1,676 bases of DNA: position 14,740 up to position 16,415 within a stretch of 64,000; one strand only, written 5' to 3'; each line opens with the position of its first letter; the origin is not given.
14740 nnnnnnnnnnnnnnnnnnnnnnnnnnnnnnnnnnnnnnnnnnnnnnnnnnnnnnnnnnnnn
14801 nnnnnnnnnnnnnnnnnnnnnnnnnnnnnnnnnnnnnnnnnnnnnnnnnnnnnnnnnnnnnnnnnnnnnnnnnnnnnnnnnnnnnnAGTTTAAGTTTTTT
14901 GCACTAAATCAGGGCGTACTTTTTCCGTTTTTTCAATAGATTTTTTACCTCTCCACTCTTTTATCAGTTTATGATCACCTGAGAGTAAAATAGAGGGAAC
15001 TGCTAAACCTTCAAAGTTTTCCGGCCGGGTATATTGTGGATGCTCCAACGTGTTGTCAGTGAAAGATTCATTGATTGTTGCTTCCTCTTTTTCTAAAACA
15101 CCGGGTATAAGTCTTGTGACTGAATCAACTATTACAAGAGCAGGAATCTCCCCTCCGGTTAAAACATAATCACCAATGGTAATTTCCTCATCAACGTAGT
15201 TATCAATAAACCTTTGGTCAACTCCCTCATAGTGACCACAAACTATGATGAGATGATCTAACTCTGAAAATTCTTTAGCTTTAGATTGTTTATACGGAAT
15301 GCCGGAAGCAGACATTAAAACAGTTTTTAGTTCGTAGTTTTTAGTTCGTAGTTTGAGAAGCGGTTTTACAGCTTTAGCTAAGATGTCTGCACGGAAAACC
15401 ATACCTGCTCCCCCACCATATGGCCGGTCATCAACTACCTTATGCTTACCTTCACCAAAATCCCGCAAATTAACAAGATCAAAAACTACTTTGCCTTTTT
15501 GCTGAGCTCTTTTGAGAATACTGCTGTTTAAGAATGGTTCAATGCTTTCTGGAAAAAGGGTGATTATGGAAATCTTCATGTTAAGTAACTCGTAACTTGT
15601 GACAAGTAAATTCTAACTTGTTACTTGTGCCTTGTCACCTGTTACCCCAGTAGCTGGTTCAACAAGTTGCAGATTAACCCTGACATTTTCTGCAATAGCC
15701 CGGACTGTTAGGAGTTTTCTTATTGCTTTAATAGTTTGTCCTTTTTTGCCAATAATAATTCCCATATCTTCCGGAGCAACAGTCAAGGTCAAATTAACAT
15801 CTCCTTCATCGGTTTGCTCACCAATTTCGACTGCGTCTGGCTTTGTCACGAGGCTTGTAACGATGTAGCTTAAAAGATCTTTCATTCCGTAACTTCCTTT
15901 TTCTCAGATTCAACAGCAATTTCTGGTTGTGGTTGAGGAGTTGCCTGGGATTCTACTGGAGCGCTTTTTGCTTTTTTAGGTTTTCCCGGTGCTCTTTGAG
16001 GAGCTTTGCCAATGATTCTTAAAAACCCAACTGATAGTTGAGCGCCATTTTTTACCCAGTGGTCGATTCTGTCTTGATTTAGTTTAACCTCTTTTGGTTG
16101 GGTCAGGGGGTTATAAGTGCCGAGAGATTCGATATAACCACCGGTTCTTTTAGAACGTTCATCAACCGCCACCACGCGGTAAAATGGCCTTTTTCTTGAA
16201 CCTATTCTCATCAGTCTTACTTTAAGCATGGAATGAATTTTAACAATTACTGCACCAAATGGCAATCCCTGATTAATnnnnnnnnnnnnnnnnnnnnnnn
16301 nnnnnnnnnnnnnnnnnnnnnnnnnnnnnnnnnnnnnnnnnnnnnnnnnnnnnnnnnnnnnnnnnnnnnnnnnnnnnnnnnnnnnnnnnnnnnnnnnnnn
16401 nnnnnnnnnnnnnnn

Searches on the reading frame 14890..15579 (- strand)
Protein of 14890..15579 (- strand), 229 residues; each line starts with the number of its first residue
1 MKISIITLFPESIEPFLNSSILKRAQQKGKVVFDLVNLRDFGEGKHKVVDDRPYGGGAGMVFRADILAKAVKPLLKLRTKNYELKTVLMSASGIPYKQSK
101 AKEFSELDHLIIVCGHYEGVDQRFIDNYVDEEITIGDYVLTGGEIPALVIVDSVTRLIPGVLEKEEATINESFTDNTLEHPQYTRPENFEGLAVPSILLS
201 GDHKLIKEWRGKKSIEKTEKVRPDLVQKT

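Call 58: search_protein_families(library=pfam, proteins=[window:14890-15579:-], max_evalue=0.001)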
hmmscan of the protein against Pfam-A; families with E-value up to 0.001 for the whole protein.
window:14890-15579:- (229 aa): 1 family
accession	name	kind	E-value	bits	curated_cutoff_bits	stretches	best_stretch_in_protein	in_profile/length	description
PF01746.26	tRNA_m1G_MT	-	5.8e-58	196.3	27.3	1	23-223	2-195/195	tRNA (Guanine-1)-methyltransferase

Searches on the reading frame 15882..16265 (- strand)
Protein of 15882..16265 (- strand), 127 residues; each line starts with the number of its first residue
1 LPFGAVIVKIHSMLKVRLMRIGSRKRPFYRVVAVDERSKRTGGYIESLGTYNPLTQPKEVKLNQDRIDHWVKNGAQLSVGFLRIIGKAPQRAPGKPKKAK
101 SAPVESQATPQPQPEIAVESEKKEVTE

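Call 58: search_protein_families(library=pfam, proteins=[window:15882-16265:-], max_evalue=0.001)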
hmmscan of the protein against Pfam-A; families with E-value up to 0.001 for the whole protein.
window:15882-16265:- (127 aa): 1 family
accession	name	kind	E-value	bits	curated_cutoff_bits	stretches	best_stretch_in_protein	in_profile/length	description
PF00886.24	Ribosomal_S16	-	1.1e-24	86.6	27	1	20-78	1-62/62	Ribosomal protein S16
